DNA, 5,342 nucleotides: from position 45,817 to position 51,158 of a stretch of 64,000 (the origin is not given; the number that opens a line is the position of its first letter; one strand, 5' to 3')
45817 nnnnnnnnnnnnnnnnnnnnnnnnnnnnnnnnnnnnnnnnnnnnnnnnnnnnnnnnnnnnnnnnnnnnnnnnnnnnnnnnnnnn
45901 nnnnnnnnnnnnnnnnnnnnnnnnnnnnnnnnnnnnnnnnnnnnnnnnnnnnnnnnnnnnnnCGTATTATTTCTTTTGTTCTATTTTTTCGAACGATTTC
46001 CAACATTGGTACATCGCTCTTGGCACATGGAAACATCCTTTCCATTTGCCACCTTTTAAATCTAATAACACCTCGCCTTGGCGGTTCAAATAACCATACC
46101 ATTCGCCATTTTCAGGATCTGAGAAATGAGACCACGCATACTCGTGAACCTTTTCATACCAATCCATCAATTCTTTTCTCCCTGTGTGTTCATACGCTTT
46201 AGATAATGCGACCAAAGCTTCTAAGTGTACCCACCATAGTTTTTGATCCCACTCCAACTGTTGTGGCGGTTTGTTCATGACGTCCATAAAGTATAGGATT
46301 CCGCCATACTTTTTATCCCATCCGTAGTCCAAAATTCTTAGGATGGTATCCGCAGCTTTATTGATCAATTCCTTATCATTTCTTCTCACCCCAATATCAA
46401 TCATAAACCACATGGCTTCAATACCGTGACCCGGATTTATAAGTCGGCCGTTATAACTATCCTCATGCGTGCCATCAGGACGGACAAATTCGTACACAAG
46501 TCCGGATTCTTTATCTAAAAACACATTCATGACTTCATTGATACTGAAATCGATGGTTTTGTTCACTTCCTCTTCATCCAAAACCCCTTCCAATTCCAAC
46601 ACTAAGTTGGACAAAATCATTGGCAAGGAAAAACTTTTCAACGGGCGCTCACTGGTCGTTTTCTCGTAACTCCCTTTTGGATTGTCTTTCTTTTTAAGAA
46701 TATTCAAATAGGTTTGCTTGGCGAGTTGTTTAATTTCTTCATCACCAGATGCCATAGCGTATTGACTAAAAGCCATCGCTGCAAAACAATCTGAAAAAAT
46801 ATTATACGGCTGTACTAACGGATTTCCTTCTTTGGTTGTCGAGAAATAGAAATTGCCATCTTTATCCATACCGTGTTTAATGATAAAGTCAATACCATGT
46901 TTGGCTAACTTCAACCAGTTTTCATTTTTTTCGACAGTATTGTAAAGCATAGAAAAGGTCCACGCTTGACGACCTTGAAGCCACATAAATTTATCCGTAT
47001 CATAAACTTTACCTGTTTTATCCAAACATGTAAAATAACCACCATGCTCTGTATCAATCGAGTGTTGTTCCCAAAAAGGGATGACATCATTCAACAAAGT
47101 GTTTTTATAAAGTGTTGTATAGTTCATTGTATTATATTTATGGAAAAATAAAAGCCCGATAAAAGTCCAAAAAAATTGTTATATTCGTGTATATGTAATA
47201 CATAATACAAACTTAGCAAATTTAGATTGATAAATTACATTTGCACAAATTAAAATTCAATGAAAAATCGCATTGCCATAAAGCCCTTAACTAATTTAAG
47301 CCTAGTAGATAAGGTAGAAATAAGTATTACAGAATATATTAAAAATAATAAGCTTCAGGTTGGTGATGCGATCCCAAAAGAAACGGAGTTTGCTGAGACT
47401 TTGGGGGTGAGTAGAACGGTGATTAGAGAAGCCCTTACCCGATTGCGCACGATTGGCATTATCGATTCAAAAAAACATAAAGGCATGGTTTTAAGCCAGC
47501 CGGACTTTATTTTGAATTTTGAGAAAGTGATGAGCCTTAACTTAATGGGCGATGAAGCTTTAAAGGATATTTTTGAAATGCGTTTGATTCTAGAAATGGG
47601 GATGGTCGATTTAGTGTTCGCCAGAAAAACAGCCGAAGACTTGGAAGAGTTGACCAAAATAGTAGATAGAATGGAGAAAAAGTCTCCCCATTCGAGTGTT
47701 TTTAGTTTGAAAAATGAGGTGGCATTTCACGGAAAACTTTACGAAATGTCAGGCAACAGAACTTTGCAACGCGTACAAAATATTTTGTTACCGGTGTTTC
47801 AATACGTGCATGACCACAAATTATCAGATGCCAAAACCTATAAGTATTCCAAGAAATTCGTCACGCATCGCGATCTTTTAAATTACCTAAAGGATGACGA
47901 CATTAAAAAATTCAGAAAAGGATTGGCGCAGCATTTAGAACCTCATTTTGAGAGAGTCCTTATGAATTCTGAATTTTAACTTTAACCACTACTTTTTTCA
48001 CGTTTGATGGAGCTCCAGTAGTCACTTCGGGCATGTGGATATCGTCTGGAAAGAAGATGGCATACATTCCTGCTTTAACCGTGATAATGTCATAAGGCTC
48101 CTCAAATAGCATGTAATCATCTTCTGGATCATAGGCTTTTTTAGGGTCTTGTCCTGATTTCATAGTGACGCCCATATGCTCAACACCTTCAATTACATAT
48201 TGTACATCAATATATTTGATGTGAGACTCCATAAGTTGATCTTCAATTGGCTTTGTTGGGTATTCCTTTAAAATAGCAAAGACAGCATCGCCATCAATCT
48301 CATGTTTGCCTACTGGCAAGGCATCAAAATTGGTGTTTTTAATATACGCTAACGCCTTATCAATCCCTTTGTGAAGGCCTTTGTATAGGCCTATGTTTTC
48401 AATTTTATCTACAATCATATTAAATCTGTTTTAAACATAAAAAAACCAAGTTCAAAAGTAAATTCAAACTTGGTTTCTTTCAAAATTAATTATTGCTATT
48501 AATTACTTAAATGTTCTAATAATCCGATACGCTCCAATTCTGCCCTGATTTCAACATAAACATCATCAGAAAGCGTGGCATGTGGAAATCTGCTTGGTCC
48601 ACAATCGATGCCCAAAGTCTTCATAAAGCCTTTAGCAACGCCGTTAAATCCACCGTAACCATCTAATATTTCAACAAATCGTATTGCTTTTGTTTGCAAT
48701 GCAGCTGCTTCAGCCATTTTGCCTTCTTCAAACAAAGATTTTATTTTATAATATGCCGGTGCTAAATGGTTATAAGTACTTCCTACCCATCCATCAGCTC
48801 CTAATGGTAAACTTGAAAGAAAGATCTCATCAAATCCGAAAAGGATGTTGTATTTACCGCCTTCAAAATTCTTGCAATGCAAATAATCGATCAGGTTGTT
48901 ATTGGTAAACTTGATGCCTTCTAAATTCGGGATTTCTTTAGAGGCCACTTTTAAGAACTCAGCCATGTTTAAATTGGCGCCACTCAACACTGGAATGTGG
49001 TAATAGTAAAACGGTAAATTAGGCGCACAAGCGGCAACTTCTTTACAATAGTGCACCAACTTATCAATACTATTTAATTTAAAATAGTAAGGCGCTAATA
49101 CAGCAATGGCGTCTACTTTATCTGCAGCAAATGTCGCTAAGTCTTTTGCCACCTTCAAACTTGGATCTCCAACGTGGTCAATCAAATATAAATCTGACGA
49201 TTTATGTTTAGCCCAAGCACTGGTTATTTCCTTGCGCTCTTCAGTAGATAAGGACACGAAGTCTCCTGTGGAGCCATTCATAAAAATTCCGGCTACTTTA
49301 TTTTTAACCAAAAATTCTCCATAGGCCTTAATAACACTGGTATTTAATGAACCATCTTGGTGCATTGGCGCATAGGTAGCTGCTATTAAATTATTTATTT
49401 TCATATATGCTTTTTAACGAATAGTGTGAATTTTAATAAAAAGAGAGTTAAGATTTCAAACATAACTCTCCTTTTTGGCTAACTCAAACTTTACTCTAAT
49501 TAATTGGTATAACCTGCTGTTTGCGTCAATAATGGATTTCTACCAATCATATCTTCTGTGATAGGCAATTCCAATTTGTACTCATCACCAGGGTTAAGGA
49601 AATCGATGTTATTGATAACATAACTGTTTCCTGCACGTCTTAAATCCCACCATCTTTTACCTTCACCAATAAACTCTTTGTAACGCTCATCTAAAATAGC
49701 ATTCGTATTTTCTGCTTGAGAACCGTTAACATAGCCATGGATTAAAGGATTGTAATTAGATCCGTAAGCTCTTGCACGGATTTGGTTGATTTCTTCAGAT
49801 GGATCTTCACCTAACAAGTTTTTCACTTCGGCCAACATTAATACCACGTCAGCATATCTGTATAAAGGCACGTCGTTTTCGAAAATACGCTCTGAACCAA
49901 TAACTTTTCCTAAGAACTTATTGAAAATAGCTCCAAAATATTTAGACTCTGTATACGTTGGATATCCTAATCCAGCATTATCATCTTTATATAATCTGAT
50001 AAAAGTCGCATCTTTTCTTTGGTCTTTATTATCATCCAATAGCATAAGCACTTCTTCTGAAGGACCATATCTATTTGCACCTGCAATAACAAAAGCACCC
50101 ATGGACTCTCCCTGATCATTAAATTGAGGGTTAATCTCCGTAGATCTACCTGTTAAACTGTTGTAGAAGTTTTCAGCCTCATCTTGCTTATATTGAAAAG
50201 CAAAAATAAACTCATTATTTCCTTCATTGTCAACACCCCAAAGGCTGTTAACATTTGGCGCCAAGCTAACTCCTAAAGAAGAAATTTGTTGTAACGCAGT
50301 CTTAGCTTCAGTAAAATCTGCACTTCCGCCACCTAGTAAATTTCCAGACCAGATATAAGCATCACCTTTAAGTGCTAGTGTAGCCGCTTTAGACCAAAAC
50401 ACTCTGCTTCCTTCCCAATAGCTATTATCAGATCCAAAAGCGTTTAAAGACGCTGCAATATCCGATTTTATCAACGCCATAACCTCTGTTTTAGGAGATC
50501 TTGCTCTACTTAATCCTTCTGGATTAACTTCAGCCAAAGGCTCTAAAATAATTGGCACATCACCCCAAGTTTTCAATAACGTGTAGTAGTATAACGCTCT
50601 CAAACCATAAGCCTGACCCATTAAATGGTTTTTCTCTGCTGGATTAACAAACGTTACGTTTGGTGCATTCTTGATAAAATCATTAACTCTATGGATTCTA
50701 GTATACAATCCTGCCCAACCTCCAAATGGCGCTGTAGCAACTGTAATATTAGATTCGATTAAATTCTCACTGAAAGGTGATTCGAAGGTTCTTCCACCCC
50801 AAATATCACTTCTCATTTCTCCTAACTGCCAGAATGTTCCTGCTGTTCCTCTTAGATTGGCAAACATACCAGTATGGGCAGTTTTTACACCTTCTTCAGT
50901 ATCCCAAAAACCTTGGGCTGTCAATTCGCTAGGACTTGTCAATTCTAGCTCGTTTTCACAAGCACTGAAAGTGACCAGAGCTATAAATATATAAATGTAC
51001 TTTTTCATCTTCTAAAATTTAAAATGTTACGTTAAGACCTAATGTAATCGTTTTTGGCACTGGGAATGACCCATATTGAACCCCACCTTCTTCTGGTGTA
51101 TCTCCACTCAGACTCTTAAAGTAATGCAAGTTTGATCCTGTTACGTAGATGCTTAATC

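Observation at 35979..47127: Candidate new system: acyl-stripping and small-acid handling module for modified sialic/nonulosonic acids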

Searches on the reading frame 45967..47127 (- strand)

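Call 4: search_protein_families(library=pfam, proteins=[window:45967-47127:-])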
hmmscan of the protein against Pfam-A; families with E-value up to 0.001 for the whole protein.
window:45967-47127:- (386 aa): 1 family
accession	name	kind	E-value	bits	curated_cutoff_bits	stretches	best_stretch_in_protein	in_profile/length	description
PF07221.17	GlcNAc_2-epim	-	1.9e-77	261.3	23.4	1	30-363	1-340/347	N-acylglucosamine 2-epimerase (GlcNAc 2-epimerase)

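Call 5: search_protein_families(library=ncbifam, proteins=[window:45967-47127:-])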
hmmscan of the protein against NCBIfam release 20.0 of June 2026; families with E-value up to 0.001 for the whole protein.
window:45967-47127:- (386 aa): 3 families
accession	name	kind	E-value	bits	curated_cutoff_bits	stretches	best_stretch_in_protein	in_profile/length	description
NF052547.1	AcylGsamEpipAGE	equivalog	1.5e-198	659.5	600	1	3-382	4-384/384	n-acyl-d-glucosamine 2-epimerase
NF041848.1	celb_epim_EpiA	equivalog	1.4e-23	83.6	800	1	15-381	24-403/405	cellobiose 2-epimerase EpiA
NF051846.1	ManIsomPseudo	equivalog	3.4e-13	49.3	600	1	230-361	240-374/401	D-mannose isomerase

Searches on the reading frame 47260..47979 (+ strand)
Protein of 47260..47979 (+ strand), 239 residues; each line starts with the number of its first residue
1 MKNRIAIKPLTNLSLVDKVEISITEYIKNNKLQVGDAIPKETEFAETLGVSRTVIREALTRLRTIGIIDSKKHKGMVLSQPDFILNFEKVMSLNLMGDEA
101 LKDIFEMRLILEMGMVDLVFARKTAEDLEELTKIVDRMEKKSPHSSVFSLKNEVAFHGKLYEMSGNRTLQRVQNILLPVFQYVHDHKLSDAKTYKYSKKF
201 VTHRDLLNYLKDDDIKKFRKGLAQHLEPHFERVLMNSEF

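Call 7: search_protein_families(library=pfam, proteins=[window:47260-47979:+])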
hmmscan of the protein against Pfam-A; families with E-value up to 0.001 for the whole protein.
window:47260-47979:+ (239 aa): 3 families
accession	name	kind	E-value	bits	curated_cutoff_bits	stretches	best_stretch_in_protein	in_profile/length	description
PF07729.17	FCD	-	1.9e-16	61.1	24.3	1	103-227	1-124/125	FCD domain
PF00392.27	GntR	-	9.5e-14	51.3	27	1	17-76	3-62/64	Bacterial regulatory proteins, gntR family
PF08279.18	HTH_11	-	2.6e-05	24.4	25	1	43-75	20-53/55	HTH domain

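Call 58: search_protein_families(library=ncbifam, proteins=[window:47260-47979:+])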
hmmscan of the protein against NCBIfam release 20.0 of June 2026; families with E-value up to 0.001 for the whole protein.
window:47260-47979:+ (239 aa): 24 families
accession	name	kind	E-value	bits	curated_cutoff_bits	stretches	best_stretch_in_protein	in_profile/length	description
NF003011.0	PRK03837.1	subfamily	5.5e-25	88.4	260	1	7-228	6-228/241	transcriptional regulator NanR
NF007741.0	PRK10421.1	equivalog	9.3e-21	74.4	311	1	14-227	7-227/262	transcriptional regulator LldR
TIGR03338.1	phnR_burk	equivalog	9.1e-16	58.1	271.5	1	7-228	4-208/212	phosphonate utilization associated transcriptional regulator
NF007442.0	PRK09990.1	equivalog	5.7e-15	55.4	301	1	15-174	11-178/256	transcriptional regulator GlcC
NF007588.0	PRK10225.1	equivalog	1.4e-12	47.5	442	1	18-237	13-235/257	Uxu operon transcriptional regulator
TIGR02404.1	trehalos_R_Bsub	equivalog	1.1e-09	38.2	211.95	1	21-93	7-80/233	trehalose operon repressor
TIGR02018.2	his_ut_repres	equivalog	1.4e-09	37.7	220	1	18-81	3-66/226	histidine utilization transcriptional repressor HutC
NF007001.0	PRK09464.1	equivalog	1.9e-09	37.5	330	1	12-181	8-178/254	pyruvate dehydrogenase complex transcriptional repressor PdhR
NF008571.0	PRK11523.1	equivalog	6.7e-09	35.6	396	1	17-227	11-219/258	transcriptional regulator ExuR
NF052290.2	MocR_like_YczR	exception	6.9e-09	34.9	487.4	1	22-82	27-87/458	MocR-like transcription factor YczR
NF003444.0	PRK04984.1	equivalog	4.8e-08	32.8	189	1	22-217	15-207/239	fatty acid metabolism transcriptional regulator FadR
TIGR02325.1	C_P_lyase_phnF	equivalog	7.1e-08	32.3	156.8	1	14-80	8-74/238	phosphonate metabolism transcriptional regulator PhnF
TIGR02812.1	fadR_gamma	equivalog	2e-07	30.9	249.2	1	22-216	14-205/235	fatty acid metabolism transcriptional regulator FadR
NF052282.1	PLP_TF_PdxR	equivalog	2.2e-07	30.3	320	1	20-80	7-67/448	MocR-like pyridoxine biosynthesis transcription factor PdxR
TIGR03337.1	phnR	equivalog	7.1e-07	29.1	296.75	1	19-93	6-80/231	phosphonate utilization transcriptional regulator PhnR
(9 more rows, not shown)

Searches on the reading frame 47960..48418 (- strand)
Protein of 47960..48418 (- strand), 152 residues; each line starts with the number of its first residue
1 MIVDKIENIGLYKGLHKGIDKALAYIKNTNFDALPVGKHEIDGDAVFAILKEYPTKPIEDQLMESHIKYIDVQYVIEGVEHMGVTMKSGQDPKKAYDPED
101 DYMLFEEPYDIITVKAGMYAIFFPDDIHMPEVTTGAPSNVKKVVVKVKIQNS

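Call 7: search_protein_families(library=pfam, proteins=[window:47960-48418:-])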
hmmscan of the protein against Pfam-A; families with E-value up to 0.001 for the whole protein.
window:47960-48418:- (152 aa): 1 family
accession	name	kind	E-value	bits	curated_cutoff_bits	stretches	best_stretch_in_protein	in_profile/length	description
PF04074.18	DUF386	-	1.5e-45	155.2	26.5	1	1-148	1-145/145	YhcH/YjgK/YiaL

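Call 58: search_protein_families(library=ncbifam, proteins=[window:47960-48418:-])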
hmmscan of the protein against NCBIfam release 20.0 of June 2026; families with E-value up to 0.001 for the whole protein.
window:47960-48418:- (152 aa): 3 families
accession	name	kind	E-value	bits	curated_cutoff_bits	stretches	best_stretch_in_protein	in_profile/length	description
TIGR00022.1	TIGR00022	subfamily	3.3e-40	137.3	45.5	1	1-150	1-153/155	YhcH/YjgK/YiaL family protein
NF040884.1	acetylneur_anom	equivalog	2.9e-32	111.7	160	1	1-149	1-152/155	N-acetylneuraminate anomerase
NF007571.0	PRK10202.1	equivalog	9.2e-07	28.9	146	1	43-151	42-143/149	beta-galactosidase subunit beta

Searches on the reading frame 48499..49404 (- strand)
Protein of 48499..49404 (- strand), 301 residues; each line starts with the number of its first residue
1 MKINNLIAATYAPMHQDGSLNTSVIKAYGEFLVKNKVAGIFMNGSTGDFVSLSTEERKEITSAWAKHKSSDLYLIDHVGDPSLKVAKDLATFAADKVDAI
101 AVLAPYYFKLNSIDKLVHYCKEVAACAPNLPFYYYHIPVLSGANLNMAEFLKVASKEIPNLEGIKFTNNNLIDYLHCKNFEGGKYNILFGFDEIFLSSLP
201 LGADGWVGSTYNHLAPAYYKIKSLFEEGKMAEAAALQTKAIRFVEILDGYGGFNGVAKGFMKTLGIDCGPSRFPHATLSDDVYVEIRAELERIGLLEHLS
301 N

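Call 7: search_protein_families(library=pfam, proteins=[window:48499-49404:-])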
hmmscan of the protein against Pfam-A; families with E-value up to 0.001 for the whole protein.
window:48499-49404:- (301 aa): 1 family
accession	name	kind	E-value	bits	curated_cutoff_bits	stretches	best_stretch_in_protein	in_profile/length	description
PF00701.28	DHDPS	-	4e-45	154.2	22.1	1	3-291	2-287/289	Dihydrodipicolinate synthetase family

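Call 58: search_protein_families(library=ncbifam, proteins=[window:48499-49404:-])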
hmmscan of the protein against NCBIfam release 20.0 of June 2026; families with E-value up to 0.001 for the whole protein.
window:48499-49404:- (301 aa): 7 families
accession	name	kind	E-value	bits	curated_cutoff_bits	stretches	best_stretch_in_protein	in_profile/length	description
NF003164.0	PRK04147.1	equivalog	3.1e-46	158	281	1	2-284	3-281/294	N-acetylneuraminate lyase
TIGR00683.1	nanA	equivalog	9.9e-39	133.4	382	1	6-288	4-283/293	N-acetylneuraminate lyase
NF040954.1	Arch_KDGaldase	equivalog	2.3e-32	112.5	390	1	6-293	3-281/288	bifunctional 2-dehydro-3-deoxy-phosphogluconate/2-dehydro-3-deoxy-6-phosphogalactonate aldolase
TIGR00674.1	dapA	equivalog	8.1e-25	87.2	206.15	1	6-247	2-240/286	4-hydroxy-tetrahydrodipicolinate synthase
TIGR02313.1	HpaI-NOT-DapA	exception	1.4e-22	79.8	396.7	1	7-297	5-293/294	2,4-dihydroxyhept-2-ene-1,7-dioic acid aldolase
NF002958.0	PRK03620.1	subfamily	1.8e-12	46.7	278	1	12-287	20-293/307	5-dehydro-4-deoxyglucarate dehydratase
TIGR03249.1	KdgD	equivalog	2.2e-11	43.4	373.95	1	10-287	16-292/299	5-dehydro-4-deoxyglucarate dehydratase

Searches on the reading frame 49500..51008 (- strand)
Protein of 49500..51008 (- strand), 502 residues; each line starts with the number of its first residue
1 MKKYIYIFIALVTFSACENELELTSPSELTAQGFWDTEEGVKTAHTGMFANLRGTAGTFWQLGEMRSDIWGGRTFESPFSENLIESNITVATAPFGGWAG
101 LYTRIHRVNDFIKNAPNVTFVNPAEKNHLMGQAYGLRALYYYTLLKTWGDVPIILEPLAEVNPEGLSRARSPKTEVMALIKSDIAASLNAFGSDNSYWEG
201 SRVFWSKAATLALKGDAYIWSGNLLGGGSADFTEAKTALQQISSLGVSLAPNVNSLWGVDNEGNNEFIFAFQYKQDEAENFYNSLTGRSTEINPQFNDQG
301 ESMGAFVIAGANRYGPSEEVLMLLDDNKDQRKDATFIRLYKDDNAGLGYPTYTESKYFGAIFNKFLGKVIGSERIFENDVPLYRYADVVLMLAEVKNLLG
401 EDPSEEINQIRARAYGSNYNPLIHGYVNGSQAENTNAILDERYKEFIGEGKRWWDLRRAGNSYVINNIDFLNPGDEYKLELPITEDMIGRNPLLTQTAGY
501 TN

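Call 7: search_protein_families(library=pfam, proteins=[window:49500-51008:-])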
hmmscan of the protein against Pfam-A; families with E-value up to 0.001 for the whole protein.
window:49500-51008:- (502 aa): 2 families
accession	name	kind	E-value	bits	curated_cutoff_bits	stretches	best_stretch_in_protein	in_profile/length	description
PF07980.17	SusD_RagB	-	1.6e-23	84.2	23.1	1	265-500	1-297/297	SusD family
PF14322.12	SusD-like_3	-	1.5e-12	48.6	27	1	61-198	39-171/191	Starch-binding associating with outer membrane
